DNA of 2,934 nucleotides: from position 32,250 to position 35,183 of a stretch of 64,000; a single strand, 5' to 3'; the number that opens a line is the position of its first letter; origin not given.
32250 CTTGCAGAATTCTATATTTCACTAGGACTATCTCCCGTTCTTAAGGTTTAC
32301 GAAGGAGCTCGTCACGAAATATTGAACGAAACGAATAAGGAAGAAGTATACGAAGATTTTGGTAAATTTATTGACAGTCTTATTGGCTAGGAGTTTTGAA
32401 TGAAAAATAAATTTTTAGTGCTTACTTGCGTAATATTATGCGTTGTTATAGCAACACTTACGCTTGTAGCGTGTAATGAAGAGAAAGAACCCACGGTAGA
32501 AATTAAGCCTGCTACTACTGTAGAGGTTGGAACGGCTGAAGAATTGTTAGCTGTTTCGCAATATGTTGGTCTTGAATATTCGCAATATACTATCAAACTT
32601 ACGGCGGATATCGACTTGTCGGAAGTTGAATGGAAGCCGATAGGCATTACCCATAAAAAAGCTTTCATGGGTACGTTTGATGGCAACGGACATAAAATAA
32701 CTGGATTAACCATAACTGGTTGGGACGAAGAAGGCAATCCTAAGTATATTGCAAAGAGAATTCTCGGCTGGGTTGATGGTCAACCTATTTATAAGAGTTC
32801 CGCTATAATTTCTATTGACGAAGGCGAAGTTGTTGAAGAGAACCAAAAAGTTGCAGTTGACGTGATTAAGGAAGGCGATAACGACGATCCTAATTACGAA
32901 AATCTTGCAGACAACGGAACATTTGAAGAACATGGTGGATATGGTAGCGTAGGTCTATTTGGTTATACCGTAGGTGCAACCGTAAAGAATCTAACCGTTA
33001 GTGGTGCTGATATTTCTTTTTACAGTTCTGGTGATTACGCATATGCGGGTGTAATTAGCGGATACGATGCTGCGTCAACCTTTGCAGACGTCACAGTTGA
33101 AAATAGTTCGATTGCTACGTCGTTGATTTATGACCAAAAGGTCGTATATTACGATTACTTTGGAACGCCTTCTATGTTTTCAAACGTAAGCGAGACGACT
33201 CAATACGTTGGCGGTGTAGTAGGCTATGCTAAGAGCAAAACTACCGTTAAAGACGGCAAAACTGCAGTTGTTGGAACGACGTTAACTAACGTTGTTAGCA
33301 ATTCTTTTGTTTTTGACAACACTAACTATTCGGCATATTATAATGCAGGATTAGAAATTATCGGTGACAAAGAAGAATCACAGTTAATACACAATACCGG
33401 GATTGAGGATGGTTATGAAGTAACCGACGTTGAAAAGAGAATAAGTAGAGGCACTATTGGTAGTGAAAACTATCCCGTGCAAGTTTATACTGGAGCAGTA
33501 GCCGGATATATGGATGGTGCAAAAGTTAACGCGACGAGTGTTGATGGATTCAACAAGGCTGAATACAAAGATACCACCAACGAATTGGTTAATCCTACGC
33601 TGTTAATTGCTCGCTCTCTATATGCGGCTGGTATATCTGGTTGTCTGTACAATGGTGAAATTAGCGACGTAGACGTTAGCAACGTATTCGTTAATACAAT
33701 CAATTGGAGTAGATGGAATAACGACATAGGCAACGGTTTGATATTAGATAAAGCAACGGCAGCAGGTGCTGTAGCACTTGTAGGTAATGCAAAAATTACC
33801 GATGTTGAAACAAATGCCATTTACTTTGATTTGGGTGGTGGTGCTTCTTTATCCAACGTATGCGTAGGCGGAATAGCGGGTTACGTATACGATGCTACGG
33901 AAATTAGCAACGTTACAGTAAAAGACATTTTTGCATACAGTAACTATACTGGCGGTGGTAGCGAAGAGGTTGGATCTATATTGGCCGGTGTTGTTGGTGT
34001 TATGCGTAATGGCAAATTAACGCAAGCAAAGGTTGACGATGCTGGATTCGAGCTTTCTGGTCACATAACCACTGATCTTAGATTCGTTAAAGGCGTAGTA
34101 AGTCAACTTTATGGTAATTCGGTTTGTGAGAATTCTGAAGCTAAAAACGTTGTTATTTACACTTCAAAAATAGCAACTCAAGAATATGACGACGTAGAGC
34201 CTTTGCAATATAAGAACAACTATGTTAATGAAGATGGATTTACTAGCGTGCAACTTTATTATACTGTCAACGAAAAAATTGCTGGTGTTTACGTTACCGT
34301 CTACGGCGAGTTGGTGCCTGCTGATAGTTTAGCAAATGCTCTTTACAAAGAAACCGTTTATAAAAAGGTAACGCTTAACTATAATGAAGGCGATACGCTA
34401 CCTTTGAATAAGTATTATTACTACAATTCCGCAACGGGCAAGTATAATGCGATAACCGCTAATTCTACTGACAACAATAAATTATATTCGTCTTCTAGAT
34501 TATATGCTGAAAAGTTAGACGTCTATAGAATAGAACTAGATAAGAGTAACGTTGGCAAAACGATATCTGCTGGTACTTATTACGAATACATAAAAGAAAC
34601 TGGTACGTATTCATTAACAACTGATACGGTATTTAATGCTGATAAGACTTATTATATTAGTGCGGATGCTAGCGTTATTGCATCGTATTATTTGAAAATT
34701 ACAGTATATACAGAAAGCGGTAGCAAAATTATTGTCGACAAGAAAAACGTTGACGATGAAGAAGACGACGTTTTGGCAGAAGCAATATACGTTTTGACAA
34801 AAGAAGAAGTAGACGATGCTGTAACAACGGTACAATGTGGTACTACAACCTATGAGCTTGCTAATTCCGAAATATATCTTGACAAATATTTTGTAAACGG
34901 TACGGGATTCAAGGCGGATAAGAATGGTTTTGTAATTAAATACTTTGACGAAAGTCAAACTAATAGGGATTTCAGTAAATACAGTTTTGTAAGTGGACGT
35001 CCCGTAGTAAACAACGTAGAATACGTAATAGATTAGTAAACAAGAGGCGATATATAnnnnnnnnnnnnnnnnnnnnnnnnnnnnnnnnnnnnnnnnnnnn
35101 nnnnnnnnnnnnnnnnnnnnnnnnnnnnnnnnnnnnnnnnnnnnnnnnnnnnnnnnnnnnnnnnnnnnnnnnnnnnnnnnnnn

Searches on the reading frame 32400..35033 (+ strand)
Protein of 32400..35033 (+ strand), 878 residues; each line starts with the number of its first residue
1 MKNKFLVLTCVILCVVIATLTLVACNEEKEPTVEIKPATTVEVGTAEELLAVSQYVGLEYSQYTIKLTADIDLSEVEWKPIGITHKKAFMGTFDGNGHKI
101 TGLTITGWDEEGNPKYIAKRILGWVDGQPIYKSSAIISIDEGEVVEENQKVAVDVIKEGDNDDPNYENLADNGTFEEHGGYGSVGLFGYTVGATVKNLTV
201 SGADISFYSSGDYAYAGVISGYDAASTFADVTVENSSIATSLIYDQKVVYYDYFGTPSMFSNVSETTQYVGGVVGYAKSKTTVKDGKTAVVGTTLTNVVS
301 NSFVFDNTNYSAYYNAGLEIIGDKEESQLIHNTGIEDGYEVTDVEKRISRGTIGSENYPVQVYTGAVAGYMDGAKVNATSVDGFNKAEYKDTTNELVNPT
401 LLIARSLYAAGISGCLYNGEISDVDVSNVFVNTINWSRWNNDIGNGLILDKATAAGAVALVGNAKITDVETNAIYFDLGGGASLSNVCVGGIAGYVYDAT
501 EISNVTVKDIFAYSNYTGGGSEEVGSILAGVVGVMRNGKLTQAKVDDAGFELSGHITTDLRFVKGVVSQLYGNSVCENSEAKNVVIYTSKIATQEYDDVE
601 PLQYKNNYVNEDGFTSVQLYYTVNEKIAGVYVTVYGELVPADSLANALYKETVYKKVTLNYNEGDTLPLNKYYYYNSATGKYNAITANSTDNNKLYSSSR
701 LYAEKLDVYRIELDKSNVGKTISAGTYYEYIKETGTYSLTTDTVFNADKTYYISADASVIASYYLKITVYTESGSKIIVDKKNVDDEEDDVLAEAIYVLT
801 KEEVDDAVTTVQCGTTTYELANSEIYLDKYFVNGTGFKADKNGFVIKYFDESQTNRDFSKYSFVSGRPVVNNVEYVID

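Call 22: search_protein_families(library=pfam, max_evalue=0.01, proteins=[window:32400-35033:+])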
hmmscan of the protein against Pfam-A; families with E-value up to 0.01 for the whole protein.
window:32400-35033:+ (878 aa): 1 family
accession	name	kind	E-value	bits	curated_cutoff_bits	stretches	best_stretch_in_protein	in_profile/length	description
PF07581.17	Glug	-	0.0037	18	20.5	1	486-508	2-24/28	The GLUG motif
